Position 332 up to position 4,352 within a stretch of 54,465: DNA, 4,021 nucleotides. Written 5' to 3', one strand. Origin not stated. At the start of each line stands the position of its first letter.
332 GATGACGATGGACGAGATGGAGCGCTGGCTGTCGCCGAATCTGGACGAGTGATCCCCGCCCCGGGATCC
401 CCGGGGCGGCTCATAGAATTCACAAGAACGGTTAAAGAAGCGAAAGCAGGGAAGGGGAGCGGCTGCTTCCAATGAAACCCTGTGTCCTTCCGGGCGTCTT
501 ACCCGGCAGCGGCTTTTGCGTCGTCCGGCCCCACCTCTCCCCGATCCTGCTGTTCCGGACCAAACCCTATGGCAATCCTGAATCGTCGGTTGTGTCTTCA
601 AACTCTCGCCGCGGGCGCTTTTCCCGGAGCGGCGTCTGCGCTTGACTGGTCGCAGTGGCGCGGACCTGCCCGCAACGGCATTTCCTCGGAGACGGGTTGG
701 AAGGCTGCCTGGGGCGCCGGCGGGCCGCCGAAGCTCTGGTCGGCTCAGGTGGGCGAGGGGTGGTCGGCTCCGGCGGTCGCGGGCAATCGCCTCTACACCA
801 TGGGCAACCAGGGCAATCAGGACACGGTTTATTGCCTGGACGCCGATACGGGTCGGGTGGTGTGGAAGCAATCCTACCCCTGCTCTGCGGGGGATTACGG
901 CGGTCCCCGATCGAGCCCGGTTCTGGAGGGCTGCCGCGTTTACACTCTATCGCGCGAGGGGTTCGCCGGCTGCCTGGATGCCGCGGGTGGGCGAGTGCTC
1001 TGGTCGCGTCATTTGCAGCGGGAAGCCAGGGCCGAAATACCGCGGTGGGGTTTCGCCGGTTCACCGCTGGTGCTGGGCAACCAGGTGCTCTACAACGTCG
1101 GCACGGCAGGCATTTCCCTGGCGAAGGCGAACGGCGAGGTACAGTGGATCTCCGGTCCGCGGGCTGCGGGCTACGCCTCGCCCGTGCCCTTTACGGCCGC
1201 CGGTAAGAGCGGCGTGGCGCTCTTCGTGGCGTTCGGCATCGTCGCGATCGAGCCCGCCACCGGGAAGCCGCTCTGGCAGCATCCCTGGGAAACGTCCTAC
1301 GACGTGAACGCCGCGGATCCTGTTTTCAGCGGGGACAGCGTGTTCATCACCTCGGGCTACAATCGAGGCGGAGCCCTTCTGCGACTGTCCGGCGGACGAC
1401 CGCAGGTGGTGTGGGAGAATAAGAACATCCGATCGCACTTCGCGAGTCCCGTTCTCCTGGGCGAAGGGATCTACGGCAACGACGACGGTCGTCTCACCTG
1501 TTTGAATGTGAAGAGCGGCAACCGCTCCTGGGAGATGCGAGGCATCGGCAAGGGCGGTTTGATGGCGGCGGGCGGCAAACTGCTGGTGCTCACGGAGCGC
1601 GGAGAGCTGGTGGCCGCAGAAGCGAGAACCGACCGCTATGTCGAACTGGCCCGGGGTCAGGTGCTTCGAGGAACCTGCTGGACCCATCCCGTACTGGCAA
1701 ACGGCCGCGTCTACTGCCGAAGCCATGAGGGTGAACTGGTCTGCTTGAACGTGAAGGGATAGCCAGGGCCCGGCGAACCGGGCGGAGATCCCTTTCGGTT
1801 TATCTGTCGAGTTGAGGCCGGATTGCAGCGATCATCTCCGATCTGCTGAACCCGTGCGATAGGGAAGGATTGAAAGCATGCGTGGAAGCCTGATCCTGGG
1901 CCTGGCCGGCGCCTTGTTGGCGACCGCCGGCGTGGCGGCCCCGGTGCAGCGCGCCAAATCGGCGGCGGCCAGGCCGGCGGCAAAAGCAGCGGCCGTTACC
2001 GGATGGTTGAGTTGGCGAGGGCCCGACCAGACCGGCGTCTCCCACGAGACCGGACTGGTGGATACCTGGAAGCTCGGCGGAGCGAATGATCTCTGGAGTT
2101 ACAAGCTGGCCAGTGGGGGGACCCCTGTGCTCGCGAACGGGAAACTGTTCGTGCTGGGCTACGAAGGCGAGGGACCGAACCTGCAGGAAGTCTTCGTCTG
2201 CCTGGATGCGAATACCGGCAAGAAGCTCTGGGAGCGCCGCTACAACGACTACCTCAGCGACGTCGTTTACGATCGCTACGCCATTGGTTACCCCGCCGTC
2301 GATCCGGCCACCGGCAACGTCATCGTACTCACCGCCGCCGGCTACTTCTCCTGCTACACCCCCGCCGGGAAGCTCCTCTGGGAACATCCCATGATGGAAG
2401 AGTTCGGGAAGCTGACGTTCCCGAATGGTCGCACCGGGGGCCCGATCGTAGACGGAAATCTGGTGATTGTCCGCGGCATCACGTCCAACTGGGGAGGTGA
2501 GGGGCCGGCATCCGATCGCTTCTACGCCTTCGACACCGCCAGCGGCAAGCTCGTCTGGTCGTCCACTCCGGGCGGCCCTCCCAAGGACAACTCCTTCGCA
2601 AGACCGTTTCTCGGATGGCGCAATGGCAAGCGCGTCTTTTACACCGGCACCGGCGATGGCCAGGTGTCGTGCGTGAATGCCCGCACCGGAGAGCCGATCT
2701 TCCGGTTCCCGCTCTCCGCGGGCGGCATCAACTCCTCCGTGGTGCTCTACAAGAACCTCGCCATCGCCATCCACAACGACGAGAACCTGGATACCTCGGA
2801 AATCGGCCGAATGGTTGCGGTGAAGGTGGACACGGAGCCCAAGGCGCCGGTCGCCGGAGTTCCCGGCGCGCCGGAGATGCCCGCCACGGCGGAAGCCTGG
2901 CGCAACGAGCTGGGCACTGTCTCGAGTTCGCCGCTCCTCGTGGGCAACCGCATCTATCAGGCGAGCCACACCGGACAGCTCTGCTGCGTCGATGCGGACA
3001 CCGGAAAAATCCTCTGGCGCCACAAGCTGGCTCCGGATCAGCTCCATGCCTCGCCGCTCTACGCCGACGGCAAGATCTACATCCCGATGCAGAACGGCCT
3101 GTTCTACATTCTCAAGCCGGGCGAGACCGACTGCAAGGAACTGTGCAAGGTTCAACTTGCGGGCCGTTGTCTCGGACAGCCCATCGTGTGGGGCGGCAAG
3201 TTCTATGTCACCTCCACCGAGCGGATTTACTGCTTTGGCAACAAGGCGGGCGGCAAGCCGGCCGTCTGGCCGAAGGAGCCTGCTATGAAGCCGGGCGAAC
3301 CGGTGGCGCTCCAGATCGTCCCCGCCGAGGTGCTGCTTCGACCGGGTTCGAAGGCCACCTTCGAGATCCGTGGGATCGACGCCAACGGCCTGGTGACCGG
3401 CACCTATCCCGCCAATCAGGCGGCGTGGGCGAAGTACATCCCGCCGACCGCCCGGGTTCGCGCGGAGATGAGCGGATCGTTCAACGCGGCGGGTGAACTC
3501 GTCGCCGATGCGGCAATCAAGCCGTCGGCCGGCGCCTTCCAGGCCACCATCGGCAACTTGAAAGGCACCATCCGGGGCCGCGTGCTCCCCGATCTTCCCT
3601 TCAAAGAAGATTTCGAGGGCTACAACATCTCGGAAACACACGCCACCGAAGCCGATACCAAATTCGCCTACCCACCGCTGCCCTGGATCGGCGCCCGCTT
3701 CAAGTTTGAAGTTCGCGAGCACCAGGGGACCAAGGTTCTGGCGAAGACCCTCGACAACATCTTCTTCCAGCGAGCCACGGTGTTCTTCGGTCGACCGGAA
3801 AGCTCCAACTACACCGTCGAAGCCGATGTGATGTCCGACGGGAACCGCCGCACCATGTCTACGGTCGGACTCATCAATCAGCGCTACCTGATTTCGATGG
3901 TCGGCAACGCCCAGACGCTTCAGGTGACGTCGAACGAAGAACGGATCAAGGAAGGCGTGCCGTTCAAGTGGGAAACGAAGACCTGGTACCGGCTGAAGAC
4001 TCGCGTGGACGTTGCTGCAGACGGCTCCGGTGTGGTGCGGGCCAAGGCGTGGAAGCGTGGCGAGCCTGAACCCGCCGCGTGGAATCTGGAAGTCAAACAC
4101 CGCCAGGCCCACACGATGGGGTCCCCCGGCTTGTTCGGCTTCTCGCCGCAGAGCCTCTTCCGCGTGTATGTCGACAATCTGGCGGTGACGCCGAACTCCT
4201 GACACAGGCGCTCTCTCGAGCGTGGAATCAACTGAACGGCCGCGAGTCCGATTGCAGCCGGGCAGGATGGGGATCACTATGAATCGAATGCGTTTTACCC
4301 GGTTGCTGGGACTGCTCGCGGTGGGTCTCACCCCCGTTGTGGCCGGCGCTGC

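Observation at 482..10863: Lux-like fatty-acid-reductase trio interleaved with four exported PQQ-like beta-propellers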

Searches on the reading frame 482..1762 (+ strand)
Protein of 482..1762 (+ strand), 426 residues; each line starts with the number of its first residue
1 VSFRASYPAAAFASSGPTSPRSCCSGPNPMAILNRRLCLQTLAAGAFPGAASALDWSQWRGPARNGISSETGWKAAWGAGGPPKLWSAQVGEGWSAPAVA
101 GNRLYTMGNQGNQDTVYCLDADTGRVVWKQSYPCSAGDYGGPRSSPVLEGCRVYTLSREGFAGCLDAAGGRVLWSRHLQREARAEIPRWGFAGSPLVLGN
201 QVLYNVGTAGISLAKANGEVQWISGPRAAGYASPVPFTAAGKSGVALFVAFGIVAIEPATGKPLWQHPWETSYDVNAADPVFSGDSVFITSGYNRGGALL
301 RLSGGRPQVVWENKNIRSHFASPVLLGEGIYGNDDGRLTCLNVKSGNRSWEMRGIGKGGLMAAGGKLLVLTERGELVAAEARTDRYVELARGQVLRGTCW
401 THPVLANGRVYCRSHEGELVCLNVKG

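Call 3: search_protein_families(library=pfam, proteins=[window:482-1762:+], max_evalue=0.01)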
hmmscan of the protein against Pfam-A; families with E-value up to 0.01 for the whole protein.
window:482-1762:+ (426 aa): 3 families
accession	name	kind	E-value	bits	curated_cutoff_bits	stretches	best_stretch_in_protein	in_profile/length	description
PF13360.13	PQQ_2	-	9.7e-37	127.3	27.6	2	115-351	4-232/233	Outer membrane protein assembly factor BamB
PF13570.13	Beta-prop_ACSF4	-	1.7e-11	44.6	133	2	114-180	113-175/329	Beta-alanine-activating enzyme, beta-propeller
PF01011.28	PQQ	-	9e-05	21.8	26.7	0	95-131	51-84/595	Glucose/ethanol/alcohol dehydrogenase, beta-propeller domain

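Call 4: search_protein_families(library=ncbifam, proteins=[window:482-1762:+], max_evalue=0.01)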
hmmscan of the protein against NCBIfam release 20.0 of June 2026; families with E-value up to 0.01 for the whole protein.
window:482-1762:+ (426 aa): 5 families
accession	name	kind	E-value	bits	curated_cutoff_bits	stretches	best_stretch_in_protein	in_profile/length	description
TIGR03300.1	assembly_YfgL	equivalog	9.9e-17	60.7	285.2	1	84-421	42-375/377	outer membrane protein assembly factor BamB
NF008351.0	PRK11138.1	equivalog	1.7e-12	46.5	423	0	145-223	64-145/394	outer membrane protein assembly factor BamB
TIGR04528.1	acido_non_PQQ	subfamily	6.4e-12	45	650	1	114-210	67-156/493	acido-empty-quinoprotein group A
TIGR03075.1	PQQ_enz_alc_DH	subfamily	6.3e-05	21.8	480.05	0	95-184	63-154/530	PQQ-dependent dehydrogenase, methanol/ethanol family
NF041516.1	PA2928_fam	subfamily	0.00033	20.1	70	0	85-127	327-372/376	PA2928 family protein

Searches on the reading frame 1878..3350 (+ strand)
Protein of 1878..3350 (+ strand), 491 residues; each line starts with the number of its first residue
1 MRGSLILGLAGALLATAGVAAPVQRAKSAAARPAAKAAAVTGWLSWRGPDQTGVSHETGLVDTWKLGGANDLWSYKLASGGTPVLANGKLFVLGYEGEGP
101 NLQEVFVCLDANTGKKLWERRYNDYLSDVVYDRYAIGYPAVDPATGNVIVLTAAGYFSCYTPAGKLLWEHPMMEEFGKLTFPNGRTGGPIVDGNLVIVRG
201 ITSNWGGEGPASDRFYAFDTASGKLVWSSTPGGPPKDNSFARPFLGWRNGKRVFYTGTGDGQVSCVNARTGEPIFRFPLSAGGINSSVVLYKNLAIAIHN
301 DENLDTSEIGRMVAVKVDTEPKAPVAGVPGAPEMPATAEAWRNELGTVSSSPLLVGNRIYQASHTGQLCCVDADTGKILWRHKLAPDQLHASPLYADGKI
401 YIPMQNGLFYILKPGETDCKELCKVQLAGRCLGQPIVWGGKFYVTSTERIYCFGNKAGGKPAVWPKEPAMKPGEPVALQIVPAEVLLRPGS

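Call 27: search_protein_families(library=pfam, proteins=[window:1878-3350:+], max_evalue=10)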
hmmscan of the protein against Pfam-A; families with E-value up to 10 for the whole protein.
window:1878-3350:+ (491 aa): 7 families
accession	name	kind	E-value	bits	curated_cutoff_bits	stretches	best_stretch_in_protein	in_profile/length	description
PF13360.13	PQQ_2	-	1.6e-30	107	27.6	4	338-405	14-81/233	Outer membrane protein assembly factor BamB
PF13570.13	Beta-prop_ACSF4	-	8.6e-17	62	133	2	347-438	134-223/329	Beta-alanine-activating enzyme, beta-propeller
PF01011.28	PQQ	-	2.9e-12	46.5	26.7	4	346-387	47-88/595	Glucose/ethanol/alcohol dehydrogenase, beta-propeller domain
PF12894.13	ANAPC4_WD40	-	0.024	15.3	22.9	1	222-282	25-81/91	Anaphase-promoting complex subunit 4 WD40 domain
PF25293.1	Beta-prop_EMC1_N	-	0.15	12.1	34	1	358-402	33-78/219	EMC1 N-terminal beta-propeller domain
PF03413.25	PepSY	-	0.21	12.4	24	0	95-115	33-55/60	Peptidase propeptide and YPEB domain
PF23727.1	Beta-prop_FAM234A_B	-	0.27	10.2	26.4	1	363-386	97-120/467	FAM234A/B beta-propeller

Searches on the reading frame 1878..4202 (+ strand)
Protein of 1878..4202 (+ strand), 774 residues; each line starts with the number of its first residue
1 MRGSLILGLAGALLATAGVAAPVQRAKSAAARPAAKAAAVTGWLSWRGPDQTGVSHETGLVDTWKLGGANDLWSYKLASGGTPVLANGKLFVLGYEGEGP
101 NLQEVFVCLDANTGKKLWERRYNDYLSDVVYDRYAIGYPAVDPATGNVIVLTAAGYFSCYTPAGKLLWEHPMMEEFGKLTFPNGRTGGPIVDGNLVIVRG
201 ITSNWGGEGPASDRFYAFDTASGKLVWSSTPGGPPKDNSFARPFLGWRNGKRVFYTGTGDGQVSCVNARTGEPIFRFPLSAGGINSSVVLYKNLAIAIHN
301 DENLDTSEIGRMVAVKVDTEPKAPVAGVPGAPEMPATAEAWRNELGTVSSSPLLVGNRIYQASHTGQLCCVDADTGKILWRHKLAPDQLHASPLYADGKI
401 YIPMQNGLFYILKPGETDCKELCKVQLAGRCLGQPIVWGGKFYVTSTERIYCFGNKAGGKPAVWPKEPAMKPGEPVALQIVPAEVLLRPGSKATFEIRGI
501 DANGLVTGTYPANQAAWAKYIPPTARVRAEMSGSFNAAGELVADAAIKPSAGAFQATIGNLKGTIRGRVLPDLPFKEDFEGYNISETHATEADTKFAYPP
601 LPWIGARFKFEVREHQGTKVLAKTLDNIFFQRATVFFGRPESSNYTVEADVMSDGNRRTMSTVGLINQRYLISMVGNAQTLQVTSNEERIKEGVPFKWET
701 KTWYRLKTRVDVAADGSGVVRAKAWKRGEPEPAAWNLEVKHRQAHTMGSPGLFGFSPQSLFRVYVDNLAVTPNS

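Call 3: search_protein_families(library=pfam, proteins=[window:1878-4202:+], max_evalue=0.01)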
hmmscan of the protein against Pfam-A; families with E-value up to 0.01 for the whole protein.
window:1878-4202:+ (774 aa): 3 families
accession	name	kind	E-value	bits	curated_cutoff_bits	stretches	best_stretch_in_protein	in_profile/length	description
PF13360.13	PQQ_2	-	2.2e-29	103.2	27.6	3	338-405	14-81/233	Outer membrane protein assembly factor BamB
PF13570.13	Beta-prop_ACSF4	-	8.2e-16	58.7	133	2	347-438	134-223/329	Beta-alanine-activating enzyme, beta-propeller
PF01011.28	PQQ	-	2.9e-11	43.2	26.7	1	346-387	47-88/595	Glucose/ethanol/alcohol dehydrogenase, beta-propeller domain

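Call 4: search_protein_families(library=ncbifam, proteins=[window:1878-4202:+], max_evalue=0.01)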
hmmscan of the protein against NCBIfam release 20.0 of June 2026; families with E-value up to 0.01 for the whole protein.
window:1878-4202:+ (774 aa): 7 families
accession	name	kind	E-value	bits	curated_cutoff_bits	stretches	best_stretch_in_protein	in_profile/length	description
TIGR03300.1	assembly_YfgL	equivalog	8.6e-17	60.9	285.2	1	337-458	40-165/377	outer membrane protein assembly factor BamB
TIGR03075.1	PQQ_enz_alc_DH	subfamily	4.2e-12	45.4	480.05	0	349-387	62-100/530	PQQ-dependent dehydrogenase, methanol/ethanol family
NF008351.0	PRK11138.1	equivalog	8.5e-11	41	423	1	345-450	245-346/394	outer membrane protein assembly factor BamB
TIGR03074.1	PQQ_membr_DH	subfamily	6.1e-06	24.4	832.65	0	348-383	205-240/783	membrane-bound PQQ-dependent dehydrogenase, glucose/quinate/shikimate family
NF053615.1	SerThrKinAfsKStmc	equivalog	8.5e-06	24.7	1300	1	347-449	655-794/809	protein serine/threonine kinase AfsK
TIGR04528.1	acido_non_PQQ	subfamily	1.2e-05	24.3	650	0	356-402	433-480/493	acido-empty-quinoprotein group A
NF041516.1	PA2928_fam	subfamily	0.00028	20.4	70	0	355-393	58-96/376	PA2928 family protein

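Call 28: search_solved_structures(query=window:1878-4202:+, max_evalue=1)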
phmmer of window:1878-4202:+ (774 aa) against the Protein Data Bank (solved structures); distinct sequences matched with E-value up to 1: 33.
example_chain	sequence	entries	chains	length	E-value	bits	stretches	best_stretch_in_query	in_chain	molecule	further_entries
2yh3_A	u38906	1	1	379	1e-11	46.8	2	344-416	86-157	LIPOPROTEIN YFGL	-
3q54_A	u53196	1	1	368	1.2e-11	46.5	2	344-416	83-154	Outer membrane assembly lipoprotein YfgL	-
7nri_B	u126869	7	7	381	1.2e-11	46.5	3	344-416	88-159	Outer membrane protein assembly factor BamB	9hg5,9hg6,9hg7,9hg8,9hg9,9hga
3q7m_A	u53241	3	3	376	1.3e-11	46.5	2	344-416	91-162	Lipoprotein yfgL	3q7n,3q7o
5ayw_B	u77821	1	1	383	1.3e-11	46.5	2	344-416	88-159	Outer membrane protein assembly factor BamB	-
5ljo_B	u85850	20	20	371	1.3e-11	46.5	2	344-416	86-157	Outer membrane protein assembly factor BamB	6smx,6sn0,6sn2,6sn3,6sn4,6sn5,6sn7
8spr_B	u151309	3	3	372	1.3e-11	46.4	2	344-416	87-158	Outer membrane protein assembly factor BamB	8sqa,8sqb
28jl_B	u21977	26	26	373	1.3e-11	46.4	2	344-416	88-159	Outer membrane protein assembly factor BamB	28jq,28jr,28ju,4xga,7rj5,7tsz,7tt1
3prw_A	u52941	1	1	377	1.4e-11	46.4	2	344-416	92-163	Lipoprotein yfgL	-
6lyq_B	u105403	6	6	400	1.7e-11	46.1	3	344-416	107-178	Outer membrane protein assembly factor BamB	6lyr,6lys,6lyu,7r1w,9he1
3p1l_A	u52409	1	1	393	1.7e-11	46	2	344-416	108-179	Lipoprotein yfgL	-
5d0o_B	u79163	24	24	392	1.8e-11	46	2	344-416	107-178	Outer membrane protein assembly factor BamB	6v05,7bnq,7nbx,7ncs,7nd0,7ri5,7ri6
8adg_B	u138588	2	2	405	1.8e-11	46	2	344-416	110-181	Outer membrane protein assembly factor BamB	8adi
8orr_AAA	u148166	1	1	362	4e-11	44.8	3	341-446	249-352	Outer membrane protein assembly factor BamB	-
7evf_AA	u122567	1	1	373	9.6e-11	43.6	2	343-415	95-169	PQQ_3 domain-containing protein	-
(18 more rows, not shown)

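Call 45: find_homologous_proteins(query=window:1878-4202:+, max_evalue=0.00001)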
Query window:1878-4202:+ (774 aa): 2302 proteins with E <= 0.00001 among 8000 candidates; the best 120 are listed.
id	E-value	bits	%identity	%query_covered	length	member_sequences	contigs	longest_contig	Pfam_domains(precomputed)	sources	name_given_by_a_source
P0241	0.0e+0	1794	99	100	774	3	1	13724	PF01011.29,PF13360.14,PF13570.14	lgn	-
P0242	0.0e+0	1258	72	95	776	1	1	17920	PF01011.29,PF13360.14,PF13570.14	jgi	jgi:outer membrane protein assembly factor BamB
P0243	0.0e+0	1229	70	96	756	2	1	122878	PF01011.29,PF13360.14,PF13570.14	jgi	jgi:outer membrane protein assembly factor BamB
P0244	0.0e+0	1219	70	95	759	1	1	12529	PF01011.29,PF13360.14,PF13570.14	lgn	-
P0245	0.0e+0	1209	68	95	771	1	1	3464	PF01011.29,PF13360.14,PF13570.14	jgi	jgi:outer membrane protein assembly factor BamB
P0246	0.0e+0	1208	67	100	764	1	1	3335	PF01011.29,PF13360.14,PF13570.14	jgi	jgi:outer membrane protein assembly factor BamB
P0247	0.0e+0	1207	68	95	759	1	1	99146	PF01011.29,PF13360.14,PF13570.14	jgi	-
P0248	0.0e+0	1202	68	96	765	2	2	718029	PF01011.29,PF13360.14,PF13570.14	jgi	-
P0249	0.0e+0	1198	67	95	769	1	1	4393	PF01011.29,PF13360.14,PF13570.14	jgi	-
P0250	0.0e+0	1198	65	100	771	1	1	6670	PF01011.29,PF13360.14,PF13570.14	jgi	jgi:outer membrane protein assembly factor BamB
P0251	0.0e+0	1198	66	100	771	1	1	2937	PF01011.29,PF13360.14,PF13570.14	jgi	jgi:outer membrane protein assembly factor BamB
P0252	0.0e+0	1197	65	100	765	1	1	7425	PF01011.29,PF13360.14,PF13570.14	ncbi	-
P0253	0.0e+0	1195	66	100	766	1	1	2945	PF01011.29,PF13360.14,PF13570.14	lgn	-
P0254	0.0e+0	1193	68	95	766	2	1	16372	PF01011.29,PF13360.14,PF13570.14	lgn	-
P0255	0.0e+0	1192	66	100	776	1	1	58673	PF01011.29,PF13360.14,PF13570.14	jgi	jgi:outer membrane protein assembly factor BamB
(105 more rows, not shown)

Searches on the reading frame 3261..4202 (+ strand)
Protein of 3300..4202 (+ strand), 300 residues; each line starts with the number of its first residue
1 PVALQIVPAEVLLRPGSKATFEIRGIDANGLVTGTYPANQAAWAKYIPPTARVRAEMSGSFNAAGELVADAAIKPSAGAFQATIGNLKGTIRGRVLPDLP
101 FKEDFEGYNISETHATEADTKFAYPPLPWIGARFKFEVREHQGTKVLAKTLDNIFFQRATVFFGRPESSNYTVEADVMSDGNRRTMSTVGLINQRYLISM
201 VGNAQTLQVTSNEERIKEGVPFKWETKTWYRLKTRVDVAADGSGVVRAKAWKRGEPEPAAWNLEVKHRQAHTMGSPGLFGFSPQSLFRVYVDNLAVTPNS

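Call 27: search_protein_families(library=pfam, proteins=[window:3300-4202:+], max_evalue=10)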
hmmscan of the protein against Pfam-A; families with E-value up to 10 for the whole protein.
window:3300-4202:+ (300 aa): 1 family
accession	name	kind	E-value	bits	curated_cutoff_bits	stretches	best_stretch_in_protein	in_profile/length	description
PF14345.11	GDYXXLXY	-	0.078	13.2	27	1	3-36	6-39/153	GDYXXLXY protein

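Call 61: predict_structure(alignment_id=A5)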
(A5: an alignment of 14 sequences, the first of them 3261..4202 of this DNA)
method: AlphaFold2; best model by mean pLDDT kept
length: 313 residues; sequences in the alignment: 14
mean_pLDDT: 87.0   pTM: 0.79
mean pLDDT of the five models: 87.0, 86.7, 85.3, 84.9, 80.2
residues with pLDDT >= 90: 151; 70-90: 134; 50-70: 28; < 50: 0
segments of 3 or more residues with pLDDT < 50: none
pLDDT, mean of each block of 10 residues (from residue 1): 71 95 91 97 94 93 72 94 85 94 90 82 83 79 69 89 72 82 90 80 91 92 91 93 94 90 96 96 84 79 90 81
secondary structure, 60 per line:
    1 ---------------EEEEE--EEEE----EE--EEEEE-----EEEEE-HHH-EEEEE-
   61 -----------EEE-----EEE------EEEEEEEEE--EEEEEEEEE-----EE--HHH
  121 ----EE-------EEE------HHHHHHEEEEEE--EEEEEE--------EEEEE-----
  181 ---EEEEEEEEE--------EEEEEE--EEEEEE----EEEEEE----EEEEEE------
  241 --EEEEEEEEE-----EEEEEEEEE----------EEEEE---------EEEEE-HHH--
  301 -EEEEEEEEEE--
elements in order: E16-20 E23-26 E35-39 E45-49 E55-59 E72-74 E80-82 E89-97 E100-108 E134-136 H143-148 E149-154 E157-162 E171-175 E184-192 E201-206 E209-214 E219-224 E229-234 E243-251 E257-265 E276-280 E290-294 E302-311

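Call 63: fold_search(model_id=the predicted structure, library=pdb)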
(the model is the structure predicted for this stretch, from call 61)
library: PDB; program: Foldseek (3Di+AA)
matches with E <= 10: 1666; with E <= 0.001: 44
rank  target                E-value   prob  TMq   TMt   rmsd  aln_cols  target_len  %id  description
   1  5mqr                  6.3e-07  1.00  0.41  0.14   8.9       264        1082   10  Sialidase BT_1020 (released 2017-03-22)
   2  8zdo_a                7.8e-07  1.00  0.42  0.42  21.4       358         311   12  Cryo-EM structure of Mycobacteriophage Douge baseplate (gp13, gp17, gp23, gp16, gp18 and gp20) (released 2025-06-25)
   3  3zr5_A                7.6e-06  1.00  0.43  0.22   8.1       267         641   16  STRUCTURE OF GALACTOCEREBROSIDASE FROM MOUSE (released 2011-09-28)
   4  4ccc_A                8.5e-06  1.00  0.43  0.22   7.6       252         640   17  STRUCTURE OF MOUSE GALACTOCEREBROSIDASE WITH 4NBDG: ENZYME-SUBSTRATE COMPLEX (released 2013-12-11)
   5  4het_A                1.7e-05  1.00  0.31  0.28  12.4       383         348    9  Crystal structure of a putative glycoside hydrolase (BT3745) from Bacteroides thetaiotaomicron VPI-5482 at 2.10 A reso (released 2012-10-24)
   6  8q2a_A                3.4e-05  1.00  0.39  0.49   7.2       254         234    9  TtX122B - A domain of unknown function from the Teredinibacter turnerae protein TERTU_2913 (released 2024-03-13)
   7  5gmt_B                7.1e-05  1.00  0.38  0.44   5.7       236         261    8  Crystal structure of the marine PL-14 alginate lyase from Aplysia kurodai (released 2017-01-04)
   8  5gmt_A                9.2e-05  1.00  0.40  0.46   5.3       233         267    8  Crystal structure of the marine PL-14 alginate lyase from Aplysia kurodai (released 2017-01-04)
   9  9ba5_A                1.1e-04  0.77  0.19  0.12  30.5       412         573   12  Cross-linked Contactin 2 Ig1-Ig6 (released 2024-07-17)
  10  8q28_B                1.3e-04  1.00  0.42  0.53   5.1       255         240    8  Se-Met labelled TtX122A - A domain of unknown function from the Teredinibacter turnerae protein TERTU_3803 (released 2024-03-13)
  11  2zzj                  1.6e-04  1.00  0.35  0.44   7.4       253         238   12  Crystal structure of endo-beta-1,4-glucuronan lyase from fungus Trichoderma reesei (released 2009-05-05)
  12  4ygb_A                1.8e-04  1.00  0.40  0.60   6.7       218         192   10  Crystal structure of ERGIC-53/MCFD2, monoclinic calcium-free form (released 2016-04-06)
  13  6t2s_AAA              2.0e-04  1.00  0.35  0.44   9.3       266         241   11  Prominent members of the human gut microbiota express endo-acting O-glycanases to initiate mucin breakdown (released 2020-07-08)
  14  6t2o_BBB              2.2e-04  1.00  0.39  0.48   7.6       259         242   11  Prominent members of the human gut microbiota express endo-acting O-glycanases to initiate mucin breakdown (released 2020-07-08)
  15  6rur_A                2.4e-04  0.92  0.18  0.10  22.7       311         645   11  Structure of the SCIN stabilized C3bBb convertase bound to properdin (released 2019-08-21)
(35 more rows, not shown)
